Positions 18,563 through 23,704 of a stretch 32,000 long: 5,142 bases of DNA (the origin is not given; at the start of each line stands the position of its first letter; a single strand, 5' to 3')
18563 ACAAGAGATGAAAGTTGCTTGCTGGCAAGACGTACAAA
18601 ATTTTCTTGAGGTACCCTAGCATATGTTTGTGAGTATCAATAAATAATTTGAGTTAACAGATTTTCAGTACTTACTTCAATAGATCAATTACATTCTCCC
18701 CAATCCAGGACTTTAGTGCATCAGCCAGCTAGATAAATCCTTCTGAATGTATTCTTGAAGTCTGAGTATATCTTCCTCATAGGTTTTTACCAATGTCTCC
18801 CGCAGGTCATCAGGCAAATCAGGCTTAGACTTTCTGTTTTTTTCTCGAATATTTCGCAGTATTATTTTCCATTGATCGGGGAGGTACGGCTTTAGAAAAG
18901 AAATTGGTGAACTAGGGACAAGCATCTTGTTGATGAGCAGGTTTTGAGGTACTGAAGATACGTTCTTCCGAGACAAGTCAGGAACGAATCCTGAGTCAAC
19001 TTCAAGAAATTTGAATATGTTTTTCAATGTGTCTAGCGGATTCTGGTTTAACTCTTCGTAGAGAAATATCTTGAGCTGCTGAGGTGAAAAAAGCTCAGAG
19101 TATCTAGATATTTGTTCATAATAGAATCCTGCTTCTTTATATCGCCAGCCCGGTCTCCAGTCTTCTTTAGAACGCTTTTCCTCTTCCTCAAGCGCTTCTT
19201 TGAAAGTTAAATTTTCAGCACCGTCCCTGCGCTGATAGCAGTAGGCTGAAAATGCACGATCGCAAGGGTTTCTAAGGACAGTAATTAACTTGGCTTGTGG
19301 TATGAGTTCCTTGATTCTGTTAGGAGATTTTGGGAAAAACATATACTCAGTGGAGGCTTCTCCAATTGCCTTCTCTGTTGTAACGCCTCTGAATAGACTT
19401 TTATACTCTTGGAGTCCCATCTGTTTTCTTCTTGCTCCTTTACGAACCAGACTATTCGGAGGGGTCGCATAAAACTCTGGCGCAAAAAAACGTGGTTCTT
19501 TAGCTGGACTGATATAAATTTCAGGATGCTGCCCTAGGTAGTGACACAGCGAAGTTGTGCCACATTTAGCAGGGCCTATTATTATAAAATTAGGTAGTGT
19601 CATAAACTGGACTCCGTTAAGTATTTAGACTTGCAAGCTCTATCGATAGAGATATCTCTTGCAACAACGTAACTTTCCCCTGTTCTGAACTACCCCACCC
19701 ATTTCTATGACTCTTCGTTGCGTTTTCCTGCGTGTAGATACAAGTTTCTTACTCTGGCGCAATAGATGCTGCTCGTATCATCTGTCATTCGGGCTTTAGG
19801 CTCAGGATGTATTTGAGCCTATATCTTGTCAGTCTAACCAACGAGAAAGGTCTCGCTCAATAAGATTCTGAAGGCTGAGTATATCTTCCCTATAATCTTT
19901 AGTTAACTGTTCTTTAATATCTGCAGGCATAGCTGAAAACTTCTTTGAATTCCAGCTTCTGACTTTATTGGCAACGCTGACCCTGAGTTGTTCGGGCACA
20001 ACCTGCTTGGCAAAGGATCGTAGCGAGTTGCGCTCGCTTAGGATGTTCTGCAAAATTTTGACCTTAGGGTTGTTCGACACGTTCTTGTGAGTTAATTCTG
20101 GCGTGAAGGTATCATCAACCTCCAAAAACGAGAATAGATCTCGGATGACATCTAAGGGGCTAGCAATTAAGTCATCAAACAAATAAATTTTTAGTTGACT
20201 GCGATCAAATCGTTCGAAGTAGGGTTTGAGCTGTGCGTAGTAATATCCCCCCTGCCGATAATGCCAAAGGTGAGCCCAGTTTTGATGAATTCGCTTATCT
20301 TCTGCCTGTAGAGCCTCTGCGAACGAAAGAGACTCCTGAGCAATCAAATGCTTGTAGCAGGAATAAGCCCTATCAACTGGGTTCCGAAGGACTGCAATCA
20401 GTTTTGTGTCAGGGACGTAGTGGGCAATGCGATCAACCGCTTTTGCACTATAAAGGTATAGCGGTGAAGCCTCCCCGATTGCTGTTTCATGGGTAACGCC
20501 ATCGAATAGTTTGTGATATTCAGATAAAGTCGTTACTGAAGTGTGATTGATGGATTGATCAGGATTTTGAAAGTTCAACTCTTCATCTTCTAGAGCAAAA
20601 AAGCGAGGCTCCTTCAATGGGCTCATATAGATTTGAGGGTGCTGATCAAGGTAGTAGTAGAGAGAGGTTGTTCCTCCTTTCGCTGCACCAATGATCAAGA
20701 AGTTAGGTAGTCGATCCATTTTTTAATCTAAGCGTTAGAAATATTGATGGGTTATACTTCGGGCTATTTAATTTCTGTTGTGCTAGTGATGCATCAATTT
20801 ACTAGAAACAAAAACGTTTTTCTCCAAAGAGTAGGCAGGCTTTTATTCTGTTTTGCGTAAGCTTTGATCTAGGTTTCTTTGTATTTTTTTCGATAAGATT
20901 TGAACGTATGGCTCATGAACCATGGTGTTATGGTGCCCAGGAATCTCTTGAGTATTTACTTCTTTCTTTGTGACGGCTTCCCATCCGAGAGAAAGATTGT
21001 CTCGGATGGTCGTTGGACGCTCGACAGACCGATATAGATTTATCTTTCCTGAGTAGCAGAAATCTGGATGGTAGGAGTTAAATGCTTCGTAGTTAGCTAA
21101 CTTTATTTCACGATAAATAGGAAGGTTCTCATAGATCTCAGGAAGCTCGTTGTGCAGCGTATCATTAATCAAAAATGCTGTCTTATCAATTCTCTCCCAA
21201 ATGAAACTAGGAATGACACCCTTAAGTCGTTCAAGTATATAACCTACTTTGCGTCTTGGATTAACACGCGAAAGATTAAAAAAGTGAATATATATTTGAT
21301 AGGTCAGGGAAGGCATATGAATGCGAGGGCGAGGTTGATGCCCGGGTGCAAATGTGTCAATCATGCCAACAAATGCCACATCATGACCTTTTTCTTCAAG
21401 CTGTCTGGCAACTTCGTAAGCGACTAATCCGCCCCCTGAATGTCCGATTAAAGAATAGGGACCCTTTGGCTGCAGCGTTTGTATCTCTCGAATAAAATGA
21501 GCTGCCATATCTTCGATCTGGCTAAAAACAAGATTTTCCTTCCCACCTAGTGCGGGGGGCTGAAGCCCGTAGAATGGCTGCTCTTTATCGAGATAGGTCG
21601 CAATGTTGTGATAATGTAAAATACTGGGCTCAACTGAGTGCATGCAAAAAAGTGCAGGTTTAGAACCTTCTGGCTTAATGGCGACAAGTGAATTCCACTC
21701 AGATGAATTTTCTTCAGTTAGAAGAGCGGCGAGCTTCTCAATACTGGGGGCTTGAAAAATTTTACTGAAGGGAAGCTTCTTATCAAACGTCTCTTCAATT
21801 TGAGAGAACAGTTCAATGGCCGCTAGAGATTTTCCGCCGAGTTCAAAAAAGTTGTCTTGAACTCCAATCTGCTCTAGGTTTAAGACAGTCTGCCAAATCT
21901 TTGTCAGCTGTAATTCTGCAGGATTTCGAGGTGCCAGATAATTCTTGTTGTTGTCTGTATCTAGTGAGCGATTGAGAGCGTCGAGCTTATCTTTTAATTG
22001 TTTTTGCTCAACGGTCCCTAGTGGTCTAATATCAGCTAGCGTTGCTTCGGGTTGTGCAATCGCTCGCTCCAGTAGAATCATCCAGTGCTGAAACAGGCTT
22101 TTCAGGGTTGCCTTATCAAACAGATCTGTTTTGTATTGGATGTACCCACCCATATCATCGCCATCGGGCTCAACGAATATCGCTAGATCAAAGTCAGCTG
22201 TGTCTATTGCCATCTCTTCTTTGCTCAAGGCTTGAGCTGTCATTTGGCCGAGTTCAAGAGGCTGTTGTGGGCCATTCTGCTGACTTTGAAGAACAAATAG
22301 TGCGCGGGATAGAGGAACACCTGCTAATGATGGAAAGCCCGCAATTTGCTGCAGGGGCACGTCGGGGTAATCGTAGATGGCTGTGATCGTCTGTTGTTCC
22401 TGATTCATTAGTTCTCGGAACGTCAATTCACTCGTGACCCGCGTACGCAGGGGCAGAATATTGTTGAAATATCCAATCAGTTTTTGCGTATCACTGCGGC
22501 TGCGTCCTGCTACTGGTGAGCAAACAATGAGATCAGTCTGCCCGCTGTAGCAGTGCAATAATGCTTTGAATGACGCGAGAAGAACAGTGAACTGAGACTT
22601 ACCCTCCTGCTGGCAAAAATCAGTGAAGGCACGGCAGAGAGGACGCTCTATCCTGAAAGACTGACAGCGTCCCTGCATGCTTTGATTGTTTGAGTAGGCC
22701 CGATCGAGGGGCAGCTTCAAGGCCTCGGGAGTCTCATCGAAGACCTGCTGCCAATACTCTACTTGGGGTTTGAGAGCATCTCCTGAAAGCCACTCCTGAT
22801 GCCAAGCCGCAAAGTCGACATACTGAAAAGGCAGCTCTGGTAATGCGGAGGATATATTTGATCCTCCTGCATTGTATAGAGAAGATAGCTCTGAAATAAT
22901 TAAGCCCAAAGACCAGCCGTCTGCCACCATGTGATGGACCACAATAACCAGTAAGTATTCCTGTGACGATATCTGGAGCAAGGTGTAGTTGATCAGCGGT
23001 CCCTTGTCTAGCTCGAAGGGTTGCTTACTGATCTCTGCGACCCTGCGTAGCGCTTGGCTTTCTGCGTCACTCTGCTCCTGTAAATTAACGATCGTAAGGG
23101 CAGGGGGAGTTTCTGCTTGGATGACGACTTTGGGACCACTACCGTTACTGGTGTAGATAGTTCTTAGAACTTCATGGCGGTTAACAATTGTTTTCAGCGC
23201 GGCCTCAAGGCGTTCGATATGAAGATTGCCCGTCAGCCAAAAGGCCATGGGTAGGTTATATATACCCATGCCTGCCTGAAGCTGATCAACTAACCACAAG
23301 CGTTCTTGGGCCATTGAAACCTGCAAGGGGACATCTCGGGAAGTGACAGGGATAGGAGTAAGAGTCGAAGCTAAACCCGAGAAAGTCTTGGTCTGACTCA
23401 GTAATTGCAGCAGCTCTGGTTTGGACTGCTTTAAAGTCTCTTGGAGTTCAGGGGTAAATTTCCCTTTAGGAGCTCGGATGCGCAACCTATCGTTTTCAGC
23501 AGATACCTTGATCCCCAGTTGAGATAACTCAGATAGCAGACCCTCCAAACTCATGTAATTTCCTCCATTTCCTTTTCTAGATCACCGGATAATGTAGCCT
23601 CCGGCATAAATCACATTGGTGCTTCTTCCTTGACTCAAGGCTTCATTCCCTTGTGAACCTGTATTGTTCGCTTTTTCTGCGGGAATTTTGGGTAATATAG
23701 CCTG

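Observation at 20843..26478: Two termination modules with near-identical N-terminal docking domains behind a single PKS tail: predicted branching (one-to-two) hand-off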

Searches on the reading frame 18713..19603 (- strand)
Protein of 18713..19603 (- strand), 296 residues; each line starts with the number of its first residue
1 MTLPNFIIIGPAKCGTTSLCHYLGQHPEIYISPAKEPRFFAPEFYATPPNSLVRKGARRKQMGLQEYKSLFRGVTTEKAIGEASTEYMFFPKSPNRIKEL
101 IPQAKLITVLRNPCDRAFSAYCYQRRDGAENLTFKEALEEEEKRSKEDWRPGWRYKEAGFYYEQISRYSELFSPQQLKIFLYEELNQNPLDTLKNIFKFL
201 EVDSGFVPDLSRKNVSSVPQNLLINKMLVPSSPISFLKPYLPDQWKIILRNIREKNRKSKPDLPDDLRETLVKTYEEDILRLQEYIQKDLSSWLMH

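Call 7: search_protein_families(library=pfam, proteins=[window:18713-19603:-], max_evalue=0.001)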
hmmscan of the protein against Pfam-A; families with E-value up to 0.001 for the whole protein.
window:18713-19603:- (296 aa): 2 families
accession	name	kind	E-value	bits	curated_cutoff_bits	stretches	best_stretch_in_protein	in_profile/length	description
PF13469.12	Sulfotransfer_3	-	5.4e-16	59.9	27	1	4-203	1-213/216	Sulfotransferase family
PF00685.33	Sulfotransfer_1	-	1.2e-14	54.8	22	1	4-205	2-184/255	Sulfotransferase domain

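Call 35: search_protein_families(library=ncbifam, proteins=[window:18713-19603:-], max_evalue=0.001)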
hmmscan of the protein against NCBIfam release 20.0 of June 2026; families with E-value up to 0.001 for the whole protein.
window:18713-19603:- (296 aa): 0 families

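Call 54: search_solved_structures(query=window:18713-19603:-, max_evalue=0.01)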
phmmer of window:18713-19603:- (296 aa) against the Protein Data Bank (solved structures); distinct sequences matched with E-value up to 0.01: 14.
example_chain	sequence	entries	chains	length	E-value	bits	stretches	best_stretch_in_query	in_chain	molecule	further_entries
3rnl_A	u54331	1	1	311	4.4e-64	219.7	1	3-294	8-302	Sulfotransferase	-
1nst_A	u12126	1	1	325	3.7e-14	55.9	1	3-203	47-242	HEPARAN SULFATE N-DEACETYLASE/N-SULFOTRANSFERASE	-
8ccy_A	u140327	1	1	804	2.9e-13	52.9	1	3-203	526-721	Bifunctional heparan sulfate N-deacetylase/N-sulfotransferase 1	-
8chs_A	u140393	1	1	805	2.9e-13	52.9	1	3-203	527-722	Bifunctional heparan sulfate N-deacetylase/N-sulfotransferase 1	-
9f6z_A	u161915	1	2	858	3.3e-13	52.8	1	3-203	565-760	Bifunctional heparan sulfate N-deacetylase/N-sulfotransferase 1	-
8cd0_A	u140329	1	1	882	3.5e-13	52.7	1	3-203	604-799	Bifunctional heparan sulfate N-deacetylase/N-sulfotransferase 1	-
1t8t_A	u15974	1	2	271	5.4e-08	35.6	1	3-201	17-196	heparan sulfate D-glucosaminyl 3-O-sulfotransferase 3A1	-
1t8u_A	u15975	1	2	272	5.5e-08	35.6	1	3-201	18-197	heparan sulfate D-glucosaminyl 3-O-sulfotransferase 3A1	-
6xkg_B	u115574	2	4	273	5.6e-08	35.6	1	3-201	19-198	Heparan sulfate glucosamine 3-O-sulfotransferase 3A1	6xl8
1zrh_A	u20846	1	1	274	3.5e-06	29.7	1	3-202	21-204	Heparan sulfate glucosamine 3-O-sulfotransferase 1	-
3bd9_A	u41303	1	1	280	4.3e-06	29.4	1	3-202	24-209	Heparan sulfate glucosamine 3-O-sulfotransferase 5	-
3uan_A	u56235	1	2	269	6.9e-06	28.7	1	3-201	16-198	Heparan sulfate glucosamine 3-O-sulfotransferase 1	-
1vkj_A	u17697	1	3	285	8.5e-06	28.4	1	3-201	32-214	heparan sulfate (glucosamine) 3-O-sulfotransferase 1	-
7scd_A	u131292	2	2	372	1.1e-05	28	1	3-202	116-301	Thioredoxin 1,Heparan sulfate glucosamine 3-O-sulfotransferase 5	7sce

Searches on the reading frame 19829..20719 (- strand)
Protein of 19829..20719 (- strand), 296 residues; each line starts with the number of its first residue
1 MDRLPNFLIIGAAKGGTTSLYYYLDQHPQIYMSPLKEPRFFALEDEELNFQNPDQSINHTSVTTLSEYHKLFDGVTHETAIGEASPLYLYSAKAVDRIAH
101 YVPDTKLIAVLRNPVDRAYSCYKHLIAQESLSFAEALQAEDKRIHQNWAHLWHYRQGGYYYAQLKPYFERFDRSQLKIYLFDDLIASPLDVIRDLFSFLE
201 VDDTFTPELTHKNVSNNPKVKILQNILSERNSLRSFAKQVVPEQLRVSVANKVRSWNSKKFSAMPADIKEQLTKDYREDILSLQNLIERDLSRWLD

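Call 7: search_protein_families(library=pfam, proteins=[window:19829-20719:-], max_evalue=0.001)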
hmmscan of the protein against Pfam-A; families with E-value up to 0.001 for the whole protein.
window:19829-20719:- (296 aa): 2 families
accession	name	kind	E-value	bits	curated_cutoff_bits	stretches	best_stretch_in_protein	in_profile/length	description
PF13469.12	Sulfotransfer_3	-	2.8e-16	60.9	27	1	5-202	1-213/216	Sulfotransferase family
PF00685.33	Sulfotransfer_1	-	2e-14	54.1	22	1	5-262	2-252/255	Sulfotransferase domain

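Call 35: search_protein_families(library=ncbifam, proteins=[window:19829-20719:-], max_evalue=0.001)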
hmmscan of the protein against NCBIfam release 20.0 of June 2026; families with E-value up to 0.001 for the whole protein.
window:19829-20719:- (296 aa): 0 families

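Call 53: search_solved_structures(query=window:19829-20719:-, max_evalue=0.01)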
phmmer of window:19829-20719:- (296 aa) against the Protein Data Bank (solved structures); distinct sequences matched with E-value up to 0.01: 14.
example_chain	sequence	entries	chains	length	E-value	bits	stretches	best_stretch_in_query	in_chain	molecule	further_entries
3rnl_A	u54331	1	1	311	3.8e-68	233.2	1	5-294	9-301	Sulfotransferase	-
1nst_A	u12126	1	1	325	3.6e-12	49.6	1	2-219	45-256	HEPARAN SULFATE N-DEACETYLASE/N-SULFOTRANSFERASE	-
8ccy_A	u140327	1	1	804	1.9e-11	47.2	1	2-218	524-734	Bifunctional heparan sulfate N-deacetylase/N-sulfotransferase 1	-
8chs_A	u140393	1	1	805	1.9e-11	47.2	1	2-218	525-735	Bifunctional heparan sulfate N-deacetylase/N-sulfotransferase 1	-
9f6z_A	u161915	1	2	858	2.2e-11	47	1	2-218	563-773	Bifunctional heparan sulfate N-deacetylase/N-sulfotransferase 1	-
8cd0_A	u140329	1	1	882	2.3e-11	46.9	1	2-218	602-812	Bifunctional heparan sulfate N-deacetylase/N-sulfotransferase 1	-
1t8t_A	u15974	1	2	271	9.5e-10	41.6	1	3-204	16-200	heparan sulfate D-glucosaminyl 3-O-sulfotransferase 3A1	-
1t8u_A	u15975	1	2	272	9.7e-10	41.6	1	3-204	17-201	heparan sulfate D-glucosaminyl 3-O-sulfotransferase 3A1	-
6xkg_B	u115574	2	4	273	9.8e-10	41.6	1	3-204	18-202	Heparan sulfate glucosamine 3-O-sulfotransferase 3A1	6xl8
3uan_A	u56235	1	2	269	1.1e-07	34.9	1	3-202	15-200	Heparan sulfate glucosamine 3-O-sulfotransferase 1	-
1vkj_A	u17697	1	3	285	1.3e-07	34.6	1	3-202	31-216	heparan sulfate (glucosamine) 3-O-sulfotransferase 1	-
1zrh_A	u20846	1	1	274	7.3e-07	32.2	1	3-202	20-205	Heparan sulfate glucosamine 3-O-sulfotransferase 1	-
3bd9_A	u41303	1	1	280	4.1e-06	29.7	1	1-201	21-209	Heparan sulfate glucosamine 3-O-sulfotransferase 5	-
7scd_A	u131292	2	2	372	1.8e-05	27.6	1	2-201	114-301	Thioredoxin 1,Heparan sulfate glucosamine 3-O-sulfotransferase 5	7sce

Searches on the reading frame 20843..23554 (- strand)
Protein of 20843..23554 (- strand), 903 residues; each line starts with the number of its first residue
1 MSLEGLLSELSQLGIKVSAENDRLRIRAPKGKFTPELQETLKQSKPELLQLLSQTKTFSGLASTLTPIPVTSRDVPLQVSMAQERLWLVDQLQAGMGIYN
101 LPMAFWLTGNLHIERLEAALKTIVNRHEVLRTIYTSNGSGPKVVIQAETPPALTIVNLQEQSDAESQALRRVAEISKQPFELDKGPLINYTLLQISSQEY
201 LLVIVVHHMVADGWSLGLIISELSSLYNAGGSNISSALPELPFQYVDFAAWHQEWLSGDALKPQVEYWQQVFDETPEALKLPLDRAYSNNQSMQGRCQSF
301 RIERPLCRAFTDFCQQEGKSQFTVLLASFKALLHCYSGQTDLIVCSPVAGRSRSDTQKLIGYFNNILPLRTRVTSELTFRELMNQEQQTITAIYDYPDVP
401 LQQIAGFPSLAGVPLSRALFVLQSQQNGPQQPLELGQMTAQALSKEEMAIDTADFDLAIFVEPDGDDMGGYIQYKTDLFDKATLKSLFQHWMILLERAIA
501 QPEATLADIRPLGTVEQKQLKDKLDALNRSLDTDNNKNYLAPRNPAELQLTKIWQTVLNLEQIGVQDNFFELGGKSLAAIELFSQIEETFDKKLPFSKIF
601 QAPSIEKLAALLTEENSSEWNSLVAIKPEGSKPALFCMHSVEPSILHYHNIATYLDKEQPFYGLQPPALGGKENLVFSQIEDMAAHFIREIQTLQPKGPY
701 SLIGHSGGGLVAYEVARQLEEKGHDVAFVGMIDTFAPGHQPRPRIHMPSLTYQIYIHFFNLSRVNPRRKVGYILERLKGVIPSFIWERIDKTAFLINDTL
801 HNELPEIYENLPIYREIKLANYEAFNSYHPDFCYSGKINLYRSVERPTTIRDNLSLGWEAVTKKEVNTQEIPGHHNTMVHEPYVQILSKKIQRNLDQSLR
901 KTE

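Call 8: search_protein_families(library=pfam, proteins=[window:20843-23554:-], max_evalue=0.01)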
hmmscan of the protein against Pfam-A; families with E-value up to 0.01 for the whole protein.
window:20843-23554:- (903 aa): 6 families
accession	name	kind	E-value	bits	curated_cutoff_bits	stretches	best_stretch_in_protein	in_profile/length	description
PF00668.25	Condensation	-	1.2e-92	311.4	30.6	1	78-520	6-455/456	Condensation domain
PF00975.26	Thioesterase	-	1e-27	98.3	26.4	1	634-887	2-219/226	Thioesterase domain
PF18563.6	TubC_N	-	4.3e-18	65.6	26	1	6-54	4-52/52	TubC N-terminal docking domain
PF00550.31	PP-binding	-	5.1e-15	55.9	20.8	1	550-612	3-67/67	Phosphopantetheine attachment site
PF12146.15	Hydrolase_4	-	0.00055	19.7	27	1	680-754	59-125/239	Serine aminopeptidase, S33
PF12697.13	Abhydrolase_6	-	0.0015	19.7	26.3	1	667-730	36-93/217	Alpha/beta hydrolase family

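Call 35: search_protein_families(library=ncbifam, proteins=[window:20843-23554:-], max_evalue=0.001)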
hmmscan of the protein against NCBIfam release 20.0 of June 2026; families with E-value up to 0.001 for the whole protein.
window:20843-23554:- (903 aa): 9 families
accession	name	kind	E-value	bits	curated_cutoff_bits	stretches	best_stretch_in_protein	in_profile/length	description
NF004282.0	PRK05691.1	subfamily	1e-103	347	4090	2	62-522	661-1120/4334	non-ribosomal peptide synthase/polyketide synthase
NF047350.1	aureusi_NRPS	equivalog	5e-73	245.9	2500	2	64-509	982-1408/2373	aureusimine non-ribosomal peptide synthetase AusA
NF007605.2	PRK10252.1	equivalog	9.9e-42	142.5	2400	2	537-740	966-1172/1292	enterobactin non-ribosomal peptide synthetase EntF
NF038078.1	NRPS_MxcG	equivalog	3.2e-38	130.7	2300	2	77-509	5-427/1442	myxochelin non-ribosomal peptide synthetase MxcG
NF040607.1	mycolic_Pks13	equivalog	3.1e-23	81.3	2100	1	517-897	1303-1677/1680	polyketide synthase Pks13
NF041803.1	NRPS_SolG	exception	1.8e-22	78.8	2200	2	536-611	1080-1154/1163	solanimycin non-ribosomal peptide synthetase SolG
TIGR03443.1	alpha_am_amid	equivalog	2.3e-16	58.4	1030.1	2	541-619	844-924/1390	L-aminoadipate-semialdehyde dehydrogenase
NF006787.0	PRK09294.1-1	subfamily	2.8e-05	23.2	396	1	105-228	28-137/420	acyltransferase PapA5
NF045894.1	PKS_plus_SDR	equivalog_domain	0.00012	19.8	1740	1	560-615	1457-1512/1515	type I polyketide synthase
